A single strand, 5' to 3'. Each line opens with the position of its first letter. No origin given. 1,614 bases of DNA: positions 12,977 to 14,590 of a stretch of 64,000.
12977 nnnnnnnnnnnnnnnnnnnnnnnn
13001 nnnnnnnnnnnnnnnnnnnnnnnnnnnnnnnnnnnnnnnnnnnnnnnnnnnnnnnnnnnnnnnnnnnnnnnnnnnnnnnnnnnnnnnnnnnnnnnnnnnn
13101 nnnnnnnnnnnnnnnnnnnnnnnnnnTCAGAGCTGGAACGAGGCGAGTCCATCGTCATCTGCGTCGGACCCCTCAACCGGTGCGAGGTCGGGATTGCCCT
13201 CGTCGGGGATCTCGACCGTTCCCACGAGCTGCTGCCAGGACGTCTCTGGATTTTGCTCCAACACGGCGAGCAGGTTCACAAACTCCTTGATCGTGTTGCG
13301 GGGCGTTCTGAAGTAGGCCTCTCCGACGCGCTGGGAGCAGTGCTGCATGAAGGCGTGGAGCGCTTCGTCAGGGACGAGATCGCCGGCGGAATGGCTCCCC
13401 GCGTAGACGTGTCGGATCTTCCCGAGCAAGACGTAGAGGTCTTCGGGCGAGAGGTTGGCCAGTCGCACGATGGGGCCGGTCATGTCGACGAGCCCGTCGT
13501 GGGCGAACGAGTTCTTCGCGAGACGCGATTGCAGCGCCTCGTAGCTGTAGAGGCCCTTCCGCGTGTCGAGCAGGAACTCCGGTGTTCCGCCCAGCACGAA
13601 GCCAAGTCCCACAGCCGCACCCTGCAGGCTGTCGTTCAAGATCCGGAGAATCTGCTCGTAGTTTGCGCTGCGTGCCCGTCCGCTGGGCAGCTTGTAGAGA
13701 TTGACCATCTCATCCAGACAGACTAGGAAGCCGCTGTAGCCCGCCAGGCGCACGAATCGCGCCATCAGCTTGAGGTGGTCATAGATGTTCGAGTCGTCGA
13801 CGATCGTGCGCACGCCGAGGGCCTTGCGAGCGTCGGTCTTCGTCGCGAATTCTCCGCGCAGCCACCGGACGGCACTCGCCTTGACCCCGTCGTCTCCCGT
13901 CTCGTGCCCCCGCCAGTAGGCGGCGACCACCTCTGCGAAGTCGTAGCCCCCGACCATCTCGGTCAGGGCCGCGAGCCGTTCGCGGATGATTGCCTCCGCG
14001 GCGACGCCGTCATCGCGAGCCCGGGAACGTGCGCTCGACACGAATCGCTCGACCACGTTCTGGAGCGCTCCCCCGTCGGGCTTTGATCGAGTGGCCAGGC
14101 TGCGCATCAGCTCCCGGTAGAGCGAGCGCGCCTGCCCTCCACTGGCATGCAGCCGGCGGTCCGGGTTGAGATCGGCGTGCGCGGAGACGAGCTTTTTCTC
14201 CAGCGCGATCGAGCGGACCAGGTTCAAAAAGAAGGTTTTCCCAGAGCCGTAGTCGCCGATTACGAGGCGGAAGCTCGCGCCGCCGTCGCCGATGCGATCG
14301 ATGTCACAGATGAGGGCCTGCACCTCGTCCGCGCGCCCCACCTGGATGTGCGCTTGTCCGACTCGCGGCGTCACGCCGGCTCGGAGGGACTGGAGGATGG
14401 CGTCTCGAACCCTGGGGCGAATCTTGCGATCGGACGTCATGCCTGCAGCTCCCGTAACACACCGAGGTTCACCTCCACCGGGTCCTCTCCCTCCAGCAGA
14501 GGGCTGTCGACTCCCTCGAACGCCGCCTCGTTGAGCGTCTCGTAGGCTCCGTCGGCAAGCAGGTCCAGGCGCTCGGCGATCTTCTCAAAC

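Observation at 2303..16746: Six-gene operon joining a Shango-type defence trio to recC-recB-recD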

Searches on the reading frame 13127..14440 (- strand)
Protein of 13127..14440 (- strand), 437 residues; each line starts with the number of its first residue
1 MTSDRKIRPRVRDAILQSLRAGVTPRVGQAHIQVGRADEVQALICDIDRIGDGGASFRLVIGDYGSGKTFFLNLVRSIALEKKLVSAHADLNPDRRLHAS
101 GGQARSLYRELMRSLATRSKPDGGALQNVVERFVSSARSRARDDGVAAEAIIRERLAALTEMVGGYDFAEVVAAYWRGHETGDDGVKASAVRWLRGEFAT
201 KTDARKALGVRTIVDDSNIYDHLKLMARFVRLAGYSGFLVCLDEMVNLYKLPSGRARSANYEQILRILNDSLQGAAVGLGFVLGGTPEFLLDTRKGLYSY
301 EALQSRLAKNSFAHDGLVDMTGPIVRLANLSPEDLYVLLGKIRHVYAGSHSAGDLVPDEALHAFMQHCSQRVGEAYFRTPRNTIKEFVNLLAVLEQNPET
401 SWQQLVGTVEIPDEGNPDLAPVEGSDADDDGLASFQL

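Call 3: search_protein_families(library=pfam, proteins=[window:13127-14440:-])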
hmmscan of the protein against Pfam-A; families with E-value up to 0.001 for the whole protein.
window:13127-14440:- (437 aa): 3 families
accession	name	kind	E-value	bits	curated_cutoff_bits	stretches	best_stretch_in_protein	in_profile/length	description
PF10923.14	BrxC_BrxD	-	2.2e-154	514.8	22.2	1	7-408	1-412/414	BREX system ATP-binding protein BrxC/D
PF13191.12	AAA_16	-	4.8e-07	30.9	32.6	1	34-148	3-113/167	AAA ATPase domain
PF13401.12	AAA_22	-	0.00021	22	27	0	54-135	4-80/130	AAA domain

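Call 4: search_protein_families(library=padloc, proteins=[window:13127-14440:-])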
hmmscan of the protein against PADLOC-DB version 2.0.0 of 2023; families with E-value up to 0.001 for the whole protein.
window:13127-14440:- (437 aa): 2 families
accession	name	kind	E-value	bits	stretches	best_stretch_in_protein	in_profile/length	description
PDLC03959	SngB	-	1.4e-181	602.4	1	4-437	3-439/439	-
PDLC02494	BrxD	-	4.8e-48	162.4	1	7-401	4-405/440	BrxD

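Call 5: search_protein_families(library=ncbifam, proteins=[window:13127-14440:-])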
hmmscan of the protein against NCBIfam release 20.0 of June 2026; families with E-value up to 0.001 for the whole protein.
window:13127-14440:- (437 aa): 1 family
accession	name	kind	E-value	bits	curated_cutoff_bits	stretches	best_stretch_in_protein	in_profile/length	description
NF033438.1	BREX_BrxD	equivalog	4e-47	161.2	350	1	10-400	3-400/423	BREX system ATP-binding protein BrxD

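Call 87: search_dna_similar(query=window:13127-14440:-, collection=plasmids, mode=protein, max_evalue=1e-60, max_rows=60)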
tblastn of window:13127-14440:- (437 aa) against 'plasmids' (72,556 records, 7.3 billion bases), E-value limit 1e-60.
Records with a match: 685; places in all: 687; records where one place covers at least 80% of the query: 682.
Best place of each record, by identity: 60-80% 666; <60% 19.
By first word of the organism name: Klebsiella 449; Salmonella 144; Escherichia 14; Sulfitobacter 7; Phaeobacter 5; Raoultella 4; Bradyrhizobium 4; Burkholderia 3; Paracoccus 3; Mesorhizobium 3; and 39 more.
By predicted mobility (MOB-suite, as given by PLSDB): conjugative 540; non-mobilizable 101; mobilizable 44.
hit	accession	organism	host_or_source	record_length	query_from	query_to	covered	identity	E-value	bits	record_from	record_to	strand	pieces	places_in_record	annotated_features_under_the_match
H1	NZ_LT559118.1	Nonomuraea gerenzanensis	-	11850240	7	437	99%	68.7%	0e+0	580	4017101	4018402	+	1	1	none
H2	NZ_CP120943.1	Aeromonas caviae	Homo sapiens,urine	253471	7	437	99%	65.5%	2e-172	543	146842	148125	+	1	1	ATP-binding protein | DEAD/DEAH box helicase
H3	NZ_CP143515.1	Aeromonas hydrophila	Homo sapiens,abdominal fluid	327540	7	437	99%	65.5%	2e-172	543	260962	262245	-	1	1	ATP-binding protein | DEAD/DEAH box helicase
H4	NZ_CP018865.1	Arthrobacter crystallopoietes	single cell,soil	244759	7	426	96%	66.9%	4e-180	565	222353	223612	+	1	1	ATP-binding protein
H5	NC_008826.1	Methylibium petroleiphilum PM1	-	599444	7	437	99%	64.4%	2e-176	553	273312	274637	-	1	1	ATP-binding protein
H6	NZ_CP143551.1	Burkholderia multivorans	Homo sapiens,bronchoalveolar lavage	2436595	7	437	99%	64.1%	6e-171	538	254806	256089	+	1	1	none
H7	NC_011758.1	Methylorubrum extorquens CM4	-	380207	1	437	100%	62.8%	4e-168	530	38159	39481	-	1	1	ATP-binding protein | DEAD/DEAH box helicase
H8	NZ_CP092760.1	Klebsiella pneumoniae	Homo sapiens,blood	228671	6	437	99%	63.4%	3e-137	537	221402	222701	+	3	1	none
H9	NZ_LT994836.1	Klebsiella pneumoniae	Homo sapiens,urine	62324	6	437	99%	63.2%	3e-168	530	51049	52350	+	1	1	ATP-binding protein | DEAD/DEAH box helicase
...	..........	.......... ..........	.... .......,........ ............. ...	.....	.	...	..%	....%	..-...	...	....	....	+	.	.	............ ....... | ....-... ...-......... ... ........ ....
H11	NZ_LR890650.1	Klebsiella pneumoniae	Homo sapiens,urine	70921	6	437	99%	63.2%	3e-168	530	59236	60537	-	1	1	ATP-binding protein | DEAD/DEAH box helicase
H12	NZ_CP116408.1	Escherichia coli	Post-treated (biosolid) sample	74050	6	437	99%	63.2%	3e-168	530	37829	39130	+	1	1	ATP-binding protein | DEAD/DEAH box helicase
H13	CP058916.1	Escherichia coli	-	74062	6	437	99%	63.2%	3e-168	530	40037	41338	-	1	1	ATP-binding protein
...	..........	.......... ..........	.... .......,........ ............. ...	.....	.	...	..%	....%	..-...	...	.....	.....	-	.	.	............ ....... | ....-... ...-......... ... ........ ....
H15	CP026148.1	Klebsiella pneumoniae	Homo sapiens,end of the catheter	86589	6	437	99%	63.2%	3e-168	530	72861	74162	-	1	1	ATP-binding protein | DEAD/DEAH box helicase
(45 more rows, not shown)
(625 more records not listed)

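Call 88: search_dna_similar(query=window:13127-14440:-, collection=plasmids, mode=protein, max_evalue=1e-60, max_rows=60, rows=spread)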
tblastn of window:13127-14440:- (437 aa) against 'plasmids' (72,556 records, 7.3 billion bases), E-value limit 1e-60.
Records with a match: 685; places in all: 687; records where one place covers at least 80% of the query: 682.
Best place of each record, by identity: 60-80% 666; <60% 19.
By first word of the organism name: Klebsiella 449; Salmonella 144; Escherichia 14; Sulfitobacter 7; Phaeobacter 5; Raoultella 4; Bradyrhizobium 4; Burkholderia 3; Paracoccus 3; Mesorhizobium 3; and 39 more.
By predicted mobility (MOB-suite, as given by PLSDB): conjugative 540; non-mobilizable 101; mobilizable 44.
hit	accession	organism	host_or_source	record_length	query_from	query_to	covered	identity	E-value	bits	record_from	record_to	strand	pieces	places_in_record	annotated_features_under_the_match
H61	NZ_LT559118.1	Nonomuraea gerenzanensis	-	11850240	7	437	99%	68.7%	0e+0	580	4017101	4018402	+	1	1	none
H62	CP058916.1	Escherichia coli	-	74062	6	437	99%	63.2%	3e-168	530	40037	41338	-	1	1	ATP-binding protein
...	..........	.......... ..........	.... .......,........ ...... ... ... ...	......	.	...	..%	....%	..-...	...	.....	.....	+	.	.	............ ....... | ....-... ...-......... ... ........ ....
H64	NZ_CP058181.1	Klebsiella grimontii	culture,Freshwater sample from ...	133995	6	437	99%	63.2%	3e-168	530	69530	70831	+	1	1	ATP-binding protein | DEAD/DEAH box helicase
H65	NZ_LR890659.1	Serratia marcescens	Homo sapiens,rectal swab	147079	6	437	99%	63.2%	3e-168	530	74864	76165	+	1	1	ATP-binding protein | DEAD/DEAH box helicase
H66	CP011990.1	Klebsiella pneumoniae UHKPC33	-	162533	6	437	99%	63.2%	3e-168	530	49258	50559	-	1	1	ATP-binding protein | DEAD/DEAH box helicase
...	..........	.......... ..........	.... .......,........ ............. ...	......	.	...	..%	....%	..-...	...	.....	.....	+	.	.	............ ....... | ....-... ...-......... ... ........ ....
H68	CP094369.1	Klebsiella pneumoniae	Homo sapiens,Cell culture,intestine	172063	6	437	99%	63.2%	3e-168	530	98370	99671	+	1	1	ATP-binding protein | DEAD/DEAH box helicase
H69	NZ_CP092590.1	Klebsiella pneumoniae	Homo sapiens,sputum culture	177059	6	437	99%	63.2%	3e-168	530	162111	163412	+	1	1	ATP-binding protein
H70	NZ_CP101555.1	Klebsiella pneumoniae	Homo sapiens,urine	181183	6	437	99%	63.2%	3e-168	530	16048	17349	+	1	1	ATP-binding protein | DEAD/DEAH box helicase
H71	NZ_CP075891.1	Klebsiella pneumoniae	Homo sapiens,blood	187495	6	437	99%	63.2%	3e-168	530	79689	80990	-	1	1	ATP-binding protein | DEAD/DEAH box helicase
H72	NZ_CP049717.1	Klebsiella pneumoniae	Canis lupus familiaris,urine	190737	6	437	99%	63.2%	3e-168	530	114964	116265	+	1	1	ATP-binding protein | DEAD/DEAH box helicase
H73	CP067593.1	Klebsiella pneumoniae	Homo sapiens,respiratory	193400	6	437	99%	63.2%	3e-168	530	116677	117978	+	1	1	ATP-binding protein | DEAD/DEAH box helicase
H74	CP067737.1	Klebsiella pneumoniae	Homo sapiens,urine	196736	6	437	99%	63.2%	3e-168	530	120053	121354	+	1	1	ATP-binding protein | DEAD/DEAH box helicase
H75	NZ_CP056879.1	Klebsiella pneumoniae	culture,Wastewater influent sample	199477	6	437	99%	63.2%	3e-168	530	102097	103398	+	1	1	ATP-binding protein | DEAD/DEAH box helicase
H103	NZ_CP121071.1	Salmonella enterica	Chicken meat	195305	6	437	99%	62.5%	5e-167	527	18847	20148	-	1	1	ATP-binding protein | DEAD/DEAH box helicase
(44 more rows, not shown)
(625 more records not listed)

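Call 89: get_annotated_region(hit=H9, flank=9000)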
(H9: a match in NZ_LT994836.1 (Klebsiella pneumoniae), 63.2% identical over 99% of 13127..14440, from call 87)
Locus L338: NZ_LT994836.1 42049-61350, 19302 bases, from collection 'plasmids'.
description: Klebsiella pneumoniae isolate CNR339 plasmid CNR339, complete sequence
organism: Klebsiella pneumoniae (NCBI taxid 573)
taxonomy: Bacteria; Pseudomonadota; Gammaproteobacteria; Enterobacterales; Enterobacteriaceae; Klebsiella; Klebsiella pneumoniae
host: -; source: Homo sapiens,urine; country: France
typing (MOB-suite, as given by PLSDB): mobilizable; replicon IncR
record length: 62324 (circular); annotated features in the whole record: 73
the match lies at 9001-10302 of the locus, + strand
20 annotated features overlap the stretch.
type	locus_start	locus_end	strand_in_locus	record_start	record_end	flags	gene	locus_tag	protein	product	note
CDS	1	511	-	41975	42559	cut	mphR(A)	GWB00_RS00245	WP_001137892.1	macrolide-binding transcriptional repressor MphR(A)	-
CDS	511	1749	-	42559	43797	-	mrx(A)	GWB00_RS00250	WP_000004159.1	macrolide resistance MFS transporter Mrx(A)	-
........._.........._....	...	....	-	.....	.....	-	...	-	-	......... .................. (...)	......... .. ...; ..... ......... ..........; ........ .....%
CDS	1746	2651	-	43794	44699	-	-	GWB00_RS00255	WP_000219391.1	Mph(A) family macrolide 2'-phosphotransferase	-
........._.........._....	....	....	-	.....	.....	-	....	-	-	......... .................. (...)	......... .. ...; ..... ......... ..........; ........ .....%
predicted_resistance_gene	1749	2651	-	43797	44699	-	mph(A)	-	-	Mph(A) family macrolide 2'-phosphotransferase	predicted by amrfinderplus; class MACROLIDE; identity 100.0%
CDS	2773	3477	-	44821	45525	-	-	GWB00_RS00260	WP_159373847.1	IS6-like element IS26 family transposase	GO:0006313 - DNA transposition [Evidence IEA]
CDS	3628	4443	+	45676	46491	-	-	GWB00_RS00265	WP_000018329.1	aminoglycoside O-phosphotransferase APH(3')-Ia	-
predicted_resistance_gene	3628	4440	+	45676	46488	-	aph(3')-Ia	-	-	aminoglycoside O-phosphotransferase APH(3')-Ia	predicted by amrfinderplus; class AMINOGLYCOSIDE; identity 100.0%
CDS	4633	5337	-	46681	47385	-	-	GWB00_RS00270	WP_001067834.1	IS6-like element IS26 family transposase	GO:0006313 - DNA transposition [Evidence IEA]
CDS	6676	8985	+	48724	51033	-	-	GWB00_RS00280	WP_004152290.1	TerB N-terminal domain-containing protein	-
CDS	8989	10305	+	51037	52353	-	-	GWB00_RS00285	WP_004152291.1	ATP-binding protein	-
CDS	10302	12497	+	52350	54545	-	-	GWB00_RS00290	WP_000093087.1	DEAD/DEAH box helicase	-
CDS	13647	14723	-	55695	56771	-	-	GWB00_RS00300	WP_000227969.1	IS110 family transposase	-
CDS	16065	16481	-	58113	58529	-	-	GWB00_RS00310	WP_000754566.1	type II toxin-antitoxin system VapC family toxin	-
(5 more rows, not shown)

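Call 90: get_annotated_region(hit=H103, flank=9000)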
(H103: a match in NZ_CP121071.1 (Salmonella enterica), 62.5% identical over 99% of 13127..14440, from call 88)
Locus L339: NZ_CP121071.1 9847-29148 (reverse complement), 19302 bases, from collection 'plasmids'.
description: Salmonella enterica subsp. enterica serovar Infantis strain R22.0044 plasmid pR22.0044_195k, complete sequence
organism: Salmonella enterica (NCBI taxid 595)
taxonomy: Bacteria; Pseudomonadota; Gammaproteobacteria; Enterobacterales; Enterobacteriaceae; Salmonella; Salmonella enterica
host: -; source: Chicken meat; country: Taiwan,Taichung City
typing (MOB-suite, as given by PLSDB): mobilizable; replicon IncFIB
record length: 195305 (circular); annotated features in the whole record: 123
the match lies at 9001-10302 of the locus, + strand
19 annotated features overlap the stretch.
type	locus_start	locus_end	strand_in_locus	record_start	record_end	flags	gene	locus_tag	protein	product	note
CDS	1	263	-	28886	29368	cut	-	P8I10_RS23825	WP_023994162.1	GNAT family N-acetyltransferase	-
CDS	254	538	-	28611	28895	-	-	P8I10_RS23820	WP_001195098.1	DUF1778 domain-containing protein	-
CDS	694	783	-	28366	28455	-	-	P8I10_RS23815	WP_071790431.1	helix-turn-helix domain-containing protein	-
CDS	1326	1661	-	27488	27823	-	-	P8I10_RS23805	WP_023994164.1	hypothetical protein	-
CDS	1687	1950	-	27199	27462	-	-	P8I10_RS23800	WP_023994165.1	DUF977 family protein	-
CDS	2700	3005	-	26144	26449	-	-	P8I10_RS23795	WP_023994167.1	type II toxin-antitoxin system RelE/ParE family toxin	GO:0030541 - plasmid partitioning [Evidence IEA]; GO:0051290 - protein heterotetramerization [Evidence IEA]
CDS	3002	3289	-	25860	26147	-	-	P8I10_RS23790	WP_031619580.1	damage-inducible protein J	-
CDS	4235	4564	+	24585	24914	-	-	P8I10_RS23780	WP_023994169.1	hypothetical protein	-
CDS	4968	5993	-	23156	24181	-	-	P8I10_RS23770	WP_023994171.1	IS110 family transposase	-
CDS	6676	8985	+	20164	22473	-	-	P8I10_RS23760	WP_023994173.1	TerB N-terminal domain-containing protein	-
CDS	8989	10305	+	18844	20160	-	-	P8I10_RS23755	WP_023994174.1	ATP-binding protein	-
CDS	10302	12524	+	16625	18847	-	-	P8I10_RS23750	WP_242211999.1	DEAD/DEAH box helicase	-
CDS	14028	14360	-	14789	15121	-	-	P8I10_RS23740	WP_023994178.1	type II toxin-antitoxin system PemK/MazF family toxin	-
CDS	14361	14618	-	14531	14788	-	-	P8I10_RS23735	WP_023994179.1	hypothetical protein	-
CDS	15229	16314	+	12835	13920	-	-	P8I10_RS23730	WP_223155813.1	hypothetical protein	-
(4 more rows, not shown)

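Call 91: get_annotated_region(hit=H5, flank=9000)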
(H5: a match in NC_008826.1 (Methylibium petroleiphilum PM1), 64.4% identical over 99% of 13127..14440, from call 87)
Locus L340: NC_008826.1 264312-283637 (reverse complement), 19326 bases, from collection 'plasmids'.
description: Methylibium petroleiphilum PM1 plasmid RPME01, complete sequence
organism: Methylibium petroleiphilum PM1 (NCBI taxid 420662)
taxonomy: Bacteria; Pseudomonadota; Betaproteobacteria; Burkholderiales; Sphaerotilaceae; Methylibium; Methylibium petroleiphilum; Methylibium petroleiphilum PM1
host: -; source: -; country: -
typing (MOB-suite, as given by PLSDB): conjugative; relaxase MOBP; mating-pair formation MPF_F
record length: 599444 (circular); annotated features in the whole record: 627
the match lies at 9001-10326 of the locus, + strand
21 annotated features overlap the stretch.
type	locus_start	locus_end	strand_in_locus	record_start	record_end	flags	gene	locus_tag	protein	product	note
CDS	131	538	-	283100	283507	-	-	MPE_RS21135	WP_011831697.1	hypothetical protein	-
CDS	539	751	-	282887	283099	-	-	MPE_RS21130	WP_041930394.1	hypothetical protein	-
CDS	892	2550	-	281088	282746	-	-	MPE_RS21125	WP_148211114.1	hypothetical protein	-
CDS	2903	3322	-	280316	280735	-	-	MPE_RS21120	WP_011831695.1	hypothetical protein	-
CDS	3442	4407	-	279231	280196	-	-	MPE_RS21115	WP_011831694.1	hypothetical protein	-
CDS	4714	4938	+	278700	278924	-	-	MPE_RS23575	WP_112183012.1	DUF1289 domain-containing protein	-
CDS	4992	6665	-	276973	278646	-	-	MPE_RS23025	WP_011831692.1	DUF4942 domain-containing protein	-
CDS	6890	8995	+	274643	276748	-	-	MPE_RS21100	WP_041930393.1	TerB N-terminal domain-containing protein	-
CDS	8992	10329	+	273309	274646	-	-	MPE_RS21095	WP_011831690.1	ATP-binding protein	-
CDS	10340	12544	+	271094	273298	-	-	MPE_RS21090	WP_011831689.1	DEAD/DEAH box helicase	-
CDS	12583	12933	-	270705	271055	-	-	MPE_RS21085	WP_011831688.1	hypothetical protein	-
CDS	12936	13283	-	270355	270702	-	-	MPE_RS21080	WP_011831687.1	hypothetical protein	-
CDS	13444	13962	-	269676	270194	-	-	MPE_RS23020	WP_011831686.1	hypothetical protein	-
CDS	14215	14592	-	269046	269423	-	-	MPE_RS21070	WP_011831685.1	hypothetical protein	-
CDS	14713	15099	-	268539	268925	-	-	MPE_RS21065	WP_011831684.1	hypothetical protein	-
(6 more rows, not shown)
